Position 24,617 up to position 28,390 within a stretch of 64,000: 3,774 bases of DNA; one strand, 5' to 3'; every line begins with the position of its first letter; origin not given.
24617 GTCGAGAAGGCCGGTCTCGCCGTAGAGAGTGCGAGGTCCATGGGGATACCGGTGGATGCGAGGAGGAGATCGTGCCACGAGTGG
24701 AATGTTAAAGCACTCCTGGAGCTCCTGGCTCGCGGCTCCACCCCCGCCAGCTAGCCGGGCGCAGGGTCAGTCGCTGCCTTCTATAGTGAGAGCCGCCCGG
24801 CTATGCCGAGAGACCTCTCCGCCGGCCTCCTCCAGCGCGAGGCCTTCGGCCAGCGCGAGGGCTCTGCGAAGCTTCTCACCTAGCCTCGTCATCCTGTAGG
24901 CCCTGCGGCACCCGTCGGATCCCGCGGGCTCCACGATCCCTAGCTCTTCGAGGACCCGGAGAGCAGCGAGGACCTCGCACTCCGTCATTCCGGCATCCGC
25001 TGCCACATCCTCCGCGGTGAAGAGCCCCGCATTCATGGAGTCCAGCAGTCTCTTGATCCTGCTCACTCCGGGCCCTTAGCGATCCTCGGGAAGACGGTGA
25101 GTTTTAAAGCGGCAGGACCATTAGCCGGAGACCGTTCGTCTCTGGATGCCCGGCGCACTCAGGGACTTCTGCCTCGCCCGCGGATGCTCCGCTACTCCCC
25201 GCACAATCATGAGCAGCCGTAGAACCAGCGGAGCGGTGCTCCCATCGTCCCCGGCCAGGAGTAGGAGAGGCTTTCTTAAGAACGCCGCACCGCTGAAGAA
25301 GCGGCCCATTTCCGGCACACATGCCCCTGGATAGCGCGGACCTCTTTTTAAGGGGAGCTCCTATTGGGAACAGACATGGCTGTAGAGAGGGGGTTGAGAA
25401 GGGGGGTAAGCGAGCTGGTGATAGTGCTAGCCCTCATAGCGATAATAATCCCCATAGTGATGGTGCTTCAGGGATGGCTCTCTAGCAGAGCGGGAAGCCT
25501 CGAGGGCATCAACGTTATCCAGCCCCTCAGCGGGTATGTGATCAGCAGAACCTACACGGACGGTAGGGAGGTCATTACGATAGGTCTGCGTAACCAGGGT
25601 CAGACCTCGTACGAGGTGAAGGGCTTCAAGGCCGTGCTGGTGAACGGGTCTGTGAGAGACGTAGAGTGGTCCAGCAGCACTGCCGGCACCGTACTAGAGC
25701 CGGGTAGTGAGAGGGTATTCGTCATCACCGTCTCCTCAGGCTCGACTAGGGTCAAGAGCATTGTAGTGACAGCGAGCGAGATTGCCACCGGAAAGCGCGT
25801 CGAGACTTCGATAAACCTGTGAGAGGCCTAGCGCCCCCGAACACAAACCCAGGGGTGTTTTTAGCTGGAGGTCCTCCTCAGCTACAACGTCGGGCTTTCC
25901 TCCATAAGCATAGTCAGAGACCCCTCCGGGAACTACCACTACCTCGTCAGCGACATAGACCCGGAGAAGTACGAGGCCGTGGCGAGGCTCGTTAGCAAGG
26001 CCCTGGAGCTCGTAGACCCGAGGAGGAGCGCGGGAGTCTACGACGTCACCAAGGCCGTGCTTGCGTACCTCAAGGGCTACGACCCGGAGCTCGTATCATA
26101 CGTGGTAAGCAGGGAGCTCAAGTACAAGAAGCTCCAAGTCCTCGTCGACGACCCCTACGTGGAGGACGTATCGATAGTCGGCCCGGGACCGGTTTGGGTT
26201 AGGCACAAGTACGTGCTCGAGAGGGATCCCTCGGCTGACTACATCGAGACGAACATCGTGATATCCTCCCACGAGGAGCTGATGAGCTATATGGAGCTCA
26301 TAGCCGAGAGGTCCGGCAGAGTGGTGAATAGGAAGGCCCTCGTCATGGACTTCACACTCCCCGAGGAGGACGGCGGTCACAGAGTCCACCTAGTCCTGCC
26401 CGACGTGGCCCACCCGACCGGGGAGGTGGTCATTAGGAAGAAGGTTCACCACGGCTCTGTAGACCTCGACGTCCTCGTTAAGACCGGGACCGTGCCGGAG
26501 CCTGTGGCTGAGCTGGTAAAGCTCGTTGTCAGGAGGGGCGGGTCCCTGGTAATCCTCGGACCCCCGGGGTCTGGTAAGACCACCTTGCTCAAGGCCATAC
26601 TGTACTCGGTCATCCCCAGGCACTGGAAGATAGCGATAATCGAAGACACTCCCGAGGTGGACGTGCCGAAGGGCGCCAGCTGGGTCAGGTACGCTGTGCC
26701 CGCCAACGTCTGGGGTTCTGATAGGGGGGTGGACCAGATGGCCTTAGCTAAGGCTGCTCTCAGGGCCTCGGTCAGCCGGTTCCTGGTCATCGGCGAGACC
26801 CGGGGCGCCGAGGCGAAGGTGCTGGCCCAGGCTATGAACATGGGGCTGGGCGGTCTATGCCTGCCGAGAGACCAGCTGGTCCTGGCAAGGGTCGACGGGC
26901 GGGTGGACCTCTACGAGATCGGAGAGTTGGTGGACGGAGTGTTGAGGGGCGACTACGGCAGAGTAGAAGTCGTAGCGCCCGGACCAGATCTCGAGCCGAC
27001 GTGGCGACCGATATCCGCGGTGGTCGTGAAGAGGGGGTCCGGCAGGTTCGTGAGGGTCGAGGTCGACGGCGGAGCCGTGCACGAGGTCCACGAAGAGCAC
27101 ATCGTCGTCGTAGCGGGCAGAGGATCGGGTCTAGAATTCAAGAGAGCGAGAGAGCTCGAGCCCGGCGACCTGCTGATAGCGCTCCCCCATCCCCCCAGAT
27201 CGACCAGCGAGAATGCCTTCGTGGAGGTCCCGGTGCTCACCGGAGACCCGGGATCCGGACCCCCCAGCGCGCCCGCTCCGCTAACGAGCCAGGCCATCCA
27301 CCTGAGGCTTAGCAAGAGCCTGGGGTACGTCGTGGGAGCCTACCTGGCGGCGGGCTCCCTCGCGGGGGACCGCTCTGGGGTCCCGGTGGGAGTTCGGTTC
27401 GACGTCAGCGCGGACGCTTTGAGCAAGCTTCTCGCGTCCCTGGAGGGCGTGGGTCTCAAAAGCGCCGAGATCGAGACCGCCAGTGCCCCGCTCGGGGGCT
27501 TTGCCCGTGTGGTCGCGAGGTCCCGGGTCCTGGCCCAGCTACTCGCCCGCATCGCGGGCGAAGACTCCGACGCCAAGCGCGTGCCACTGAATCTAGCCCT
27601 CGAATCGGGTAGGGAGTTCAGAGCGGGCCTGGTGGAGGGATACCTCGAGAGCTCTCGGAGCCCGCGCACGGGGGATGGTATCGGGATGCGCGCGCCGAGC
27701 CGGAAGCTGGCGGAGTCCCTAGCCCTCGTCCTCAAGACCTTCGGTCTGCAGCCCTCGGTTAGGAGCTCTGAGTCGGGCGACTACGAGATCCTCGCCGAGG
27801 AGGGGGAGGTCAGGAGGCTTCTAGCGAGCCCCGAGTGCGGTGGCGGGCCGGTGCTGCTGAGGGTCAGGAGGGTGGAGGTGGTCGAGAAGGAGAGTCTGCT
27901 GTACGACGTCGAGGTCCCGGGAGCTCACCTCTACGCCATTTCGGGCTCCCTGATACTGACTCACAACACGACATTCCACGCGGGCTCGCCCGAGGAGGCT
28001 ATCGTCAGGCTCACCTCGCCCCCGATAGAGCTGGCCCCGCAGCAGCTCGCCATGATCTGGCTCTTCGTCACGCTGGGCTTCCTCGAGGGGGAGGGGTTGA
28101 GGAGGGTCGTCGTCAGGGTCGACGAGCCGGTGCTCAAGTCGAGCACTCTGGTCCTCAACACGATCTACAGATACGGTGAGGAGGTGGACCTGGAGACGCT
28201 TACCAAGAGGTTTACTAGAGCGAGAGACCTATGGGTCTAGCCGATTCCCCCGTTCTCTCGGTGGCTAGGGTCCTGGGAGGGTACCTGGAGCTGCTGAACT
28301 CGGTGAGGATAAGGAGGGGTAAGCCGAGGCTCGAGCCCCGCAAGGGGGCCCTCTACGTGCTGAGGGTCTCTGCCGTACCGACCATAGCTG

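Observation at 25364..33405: Operon combining a type IV pilus-type assembly core with a VirB4/HerA-type ATPase and a 688-aa orphan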

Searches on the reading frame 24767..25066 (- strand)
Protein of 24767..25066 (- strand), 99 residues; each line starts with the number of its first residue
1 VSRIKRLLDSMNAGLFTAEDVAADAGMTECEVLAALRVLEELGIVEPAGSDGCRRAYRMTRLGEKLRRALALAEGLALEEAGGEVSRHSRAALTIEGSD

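Call 3: search_protein_families(library=pfam, proteins=[window:24767-25066:-], max_evalue=0.1)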
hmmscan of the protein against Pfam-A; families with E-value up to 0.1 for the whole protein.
window:24767-25066:- (99 aa): 5 families
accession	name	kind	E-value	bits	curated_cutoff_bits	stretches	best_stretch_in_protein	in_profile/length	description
PF08222.17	HTH_CodY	-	0.0035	17.4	27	1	14-47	3-36/61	CodY helix-turn-helix domain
PF22451.2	NirdL-like_HTH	-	0.0053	16.7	27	1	20-45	21-46/47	Siroheme decarboxylase NirDL-like HTH domain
PF09339.16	HTH_IclR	-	0.021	15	22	1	7-46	11-49/52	IclR helix-turn-helix domain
PF13338.12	AbiEi_4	-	0.063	13.8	25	0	8-28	6-25/49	Transcriptional regulator, AbiEi antitoxin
PF01978.25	TrmB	-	0.098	13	25.6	0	13-58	20-63/68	Sugar-specific transcriptional regulator TrmB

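Call 6: search_protein_families(library=ncbifam, proteins=[window:24767-25066:-], max_evalue=0.1)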
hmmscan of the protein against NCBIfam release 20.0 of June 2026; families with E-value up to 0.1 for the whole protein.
window:24767-25066:- (99 aa): 7 families
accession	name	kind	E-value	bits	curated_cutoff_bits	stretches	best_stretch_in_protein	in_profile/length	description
NF053658.1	SSO5209_fam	equivalog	5.2e-11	42.1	140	1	1-72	1-72/81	SSO5209 family protein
TIGR02787.1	codY_Gpos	equivalog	0.015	14.5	267.2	1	10-47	191-230/251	GTP-sensing pleiotropic transcriptional regulator CodY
NF003170.0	PRK04158.1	equivalog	0.017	14.5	255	1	8-47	192-233/259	GTP-sensing pleiotropic transcriptional regulator CodY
NF047375.1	HeatShock_HspR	equivalog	0.028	14.4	105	1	35-78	19-63/92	heat shock protein transcriptional repressor HspR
NF033788.1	HTH_metalloreg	subfamily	0.033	14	55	1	7-59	16-68/77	metalloregulator ArsR/SmtB family transcription factor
NF007590.0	PRK10227.1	equivalog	0.043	13.9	244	1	19-85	4-67/135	Cu(I)-responsive transcriptional regulator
NF009834.0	PRK13309.1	equivalog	0.063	11.6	1001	1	19-84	333-392/572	urease subunit alpha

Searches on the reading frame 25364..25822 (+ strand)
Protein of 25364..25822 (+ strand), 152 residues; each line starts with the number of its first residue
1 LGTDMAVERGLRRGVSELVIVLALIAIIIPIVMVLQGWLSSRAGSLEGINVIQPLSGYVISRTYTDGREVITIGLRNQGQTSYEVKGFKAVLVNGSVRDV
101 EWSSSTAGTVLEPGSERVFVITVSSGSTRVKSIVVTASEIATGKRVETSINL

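Call 3: search_protein_families(library=pfam, proteins=[window:25364-25822:+], max_evalue=0.1)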
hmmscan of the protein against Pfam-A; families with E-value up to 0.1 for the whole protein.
window:25364-25822:+ (152 aa): 0 families

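Call 6: search_protein_families(library=ncbifam, proteins=[window:25364-25822:+], max_evalue=0.1)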
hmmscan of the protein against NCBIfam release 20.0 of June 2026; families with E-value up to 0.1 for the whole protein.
window:25364-25822:+ (152 aa): 1 family
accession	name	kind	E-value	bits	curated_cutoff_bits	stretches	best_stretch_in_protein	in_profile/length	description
NF052590.1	ArlF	equivalog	0.0069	16.5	110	1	61-137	57-134/137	archaellum stator protein ArlF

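Call 8: search_protein_families(library=phrogs, proteins=[window:25364-25822:+], max_evalue=0.1)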
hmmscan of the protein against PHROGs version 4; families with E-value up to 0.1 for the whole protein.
window:25364-25822:+ (152 aa): 0 families

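Call 29: search_solved_structures(query=A3, max_evalue=10)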
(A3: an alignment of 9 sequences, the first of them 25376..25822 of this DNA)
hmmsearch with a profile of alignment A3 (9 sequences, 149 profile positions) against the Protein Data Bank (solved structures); distinct sequences matched with E-value up to 10: 1.
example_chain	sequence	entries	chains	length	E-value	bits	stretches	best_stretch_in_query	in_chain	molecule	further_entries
2mca_A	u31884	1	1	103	0.88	12.5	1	62-123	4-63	Uncharacterized protein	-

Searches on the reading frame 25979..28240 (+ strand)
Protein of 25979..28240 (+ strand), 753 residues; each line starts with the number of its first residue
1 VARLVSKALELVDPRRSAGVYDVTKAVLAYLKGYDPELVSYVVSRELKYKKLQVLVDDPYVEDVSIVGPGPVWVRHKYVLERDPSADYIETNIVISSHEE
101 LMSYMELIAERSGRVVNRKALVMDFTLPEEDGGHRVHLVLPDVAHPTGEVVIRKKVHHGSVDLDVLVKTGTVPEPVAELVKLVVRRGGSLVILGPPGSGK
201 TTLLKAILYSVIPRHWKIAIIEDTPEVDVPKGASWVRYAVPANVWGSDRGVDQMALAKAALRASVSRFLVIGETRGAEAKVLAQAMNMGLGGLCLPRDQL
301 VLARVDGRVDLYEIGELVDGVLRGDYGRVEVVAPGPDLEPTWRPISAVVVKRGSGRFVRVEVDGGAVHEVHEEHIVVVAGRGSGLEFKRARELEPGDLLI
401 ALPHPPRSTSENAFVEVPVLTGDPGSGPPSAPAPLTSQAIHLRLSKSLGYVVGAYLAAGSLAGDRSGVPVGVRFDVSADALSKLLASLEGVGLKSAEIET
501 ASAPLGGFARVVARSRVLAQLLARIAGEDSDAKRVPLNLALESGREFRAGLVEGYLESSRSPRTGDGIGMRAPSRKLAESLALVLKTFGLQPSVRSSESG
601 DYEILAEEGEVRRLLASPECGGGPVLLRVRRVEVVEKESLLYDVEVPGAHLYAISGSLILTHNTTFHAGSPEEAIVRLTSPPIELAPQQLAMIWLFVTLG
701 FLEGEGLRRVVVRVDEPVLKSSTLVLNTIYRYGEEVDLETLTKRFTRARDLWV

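Call 3: search_protein_families(library=pfam, proteins=[window:25979-28240:+], max_evalue=0.1)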
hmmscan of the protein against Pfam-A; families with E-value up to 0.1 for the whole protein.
window:25979-28240:+ (753 aa): 21 families
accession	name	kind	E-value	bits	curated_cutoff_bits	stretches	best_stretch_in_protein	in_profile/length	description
PF00437.27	T2SSE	-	1.4e-13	50.7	24.9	1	148-289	105-236/370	Type II/IV secretion system protein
PF20720.3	nSTAND3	-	9.4e-06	25.8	27.2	1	182-225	12-55/155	Novel STAND NTPase 3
PF13191.12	AAA_16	-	2.4e-05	25.3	32.6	1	184-218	19-55/167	AAA ATPase domain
PF00005.33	ABC_tran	-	6.3e-05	24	25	1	180-214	4-38/137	ABC transporter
PF14890.11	Intein_splicing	-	0.00011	22.4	35.8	1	313-663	11-155/155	Intein splicing domain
PF25199.1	nSTAND_NTPase5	-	0.00012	22.4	34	1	183-224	37-79/145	Novel STAND NTPase 5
PF13555.12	AAA_29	-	0.00026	21.1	27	1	184-215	19-50/61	P-loop containing region of AAA domain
PF13481.12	AAA_25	-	0.00091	19.3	27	1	171-211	17-57/195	AAA domain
PF02492.25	cobW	-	0.0012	18.9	20.7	1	191-222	4-34/180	CobW/HypB/UreG, nucleotide-binding domain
PF13401.12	AAA_22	-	0.0028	18.4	27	1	186-211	4-29/130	AAA domain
PF13476.12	AAA_23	-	0.0061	17.6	27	1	188-209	20-41/201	AAA domain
PF24389.1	ORC-CDC6-like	-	0.0061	15.8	27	1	188-212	33-57/571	ORC-CDC6-like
PF01580.24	FtsK_SpoIIIE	-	0.014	15.2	24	1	188-215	40-67/221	FtsK/SpoIIIE family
PF00004.35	AAA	-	0.017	16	21.2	1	191-208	2-19/131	ATPase family associated with various cellular activities (AAA)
PF03205.20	MobB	-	0.046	14.1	26.6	1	190-223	2-35/133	Molybdopterin guanine dinucleotide synthesis protein B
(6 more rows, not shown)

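Call 6: search_protein_families(library=ncbifam, proteins=[window:25979-28240:+], max_evalue=0.1)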
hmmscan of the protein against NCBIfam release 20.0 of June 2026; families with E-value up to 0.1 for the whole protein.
window:25979-28240:+ (753 aa): 82 families (the best 25 are shown)
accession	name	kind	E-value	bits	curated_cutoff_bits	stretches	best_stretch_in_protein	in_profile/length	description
NF058587.1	archaellum_moto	equivalog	2.1e-37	129.1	550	1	37-289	134-374/527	archaellum flagellar ATPase motor FlaI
TIGR03819.1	heli_sec_ATPase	hypoth_equivalog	1.3e-29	103.5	373.15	1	51-292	54-280/340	TadA family conjugal transfer-associated ATPase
NF053672.1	bindosome_BasE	exception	5.7e-29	101.2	1000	1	40-294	129-374/512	bindosome assembly system ATPase subunit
TIGR02788.1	VirB11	equivalog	7.4e-20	71.2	249.95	2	176-292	133-245/308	P-type DNA transfer ATPase VirB11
TIGR02782.1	TrbB_P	equivalog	1.8e-15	57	304.55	1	51-292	13-236/303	P-type conjugative transfer ATPase TrbB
NF010469.0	PRK13894.1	subfamily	1.4e-13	50.9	508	1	103-292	69-247/320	conjugal transfer ATPase TrbB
NF011491.0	PRK14898.1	equivalog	2.1e-13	49.2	783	1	283-591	65-381/860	DNA-directed RNA polymerase subunit A''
NF010475.0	PRK13900.1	equivalog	3.1e-11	42.9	389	2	175-292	148-262/333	type IV secretion system ATPase VirB11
NF010425.0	PRK13851.1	equivalog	1.9e-10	40.2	461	1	183-278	158-249/344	type IV secretion system protein VirB11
NF010407.0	PRK13833.1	subfamily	2.1e-10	40.5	499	1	132-292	91-242/323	conjugal transfer protein TrbB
NF041000.1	ATPase_ComGA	equivalog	2e-05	23.7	300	1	173-284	114-218/267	competence type IV pilus ATPase ComGA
TIGR02533.1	type_II_gspE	equivalog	5.1e-05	22.1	630.25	1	138-229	195-285/486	type II secretion system ATPase GspE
TIGR02868.1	CydC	equivalog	5.8e-05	21.9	329.05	1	167-220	342-394/530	thiol reductant ABC exporter subunit CydC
NF010068.0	PRK13548.1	equivalog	0.00023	20.3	261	1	175-220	19-64/261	heme ABC transporter ATP-binding protein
NF007082.0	PRK09536.1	equivalog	0.00037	19.7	537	1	175-220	17-62/402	corrinoid ABC transporter ATPase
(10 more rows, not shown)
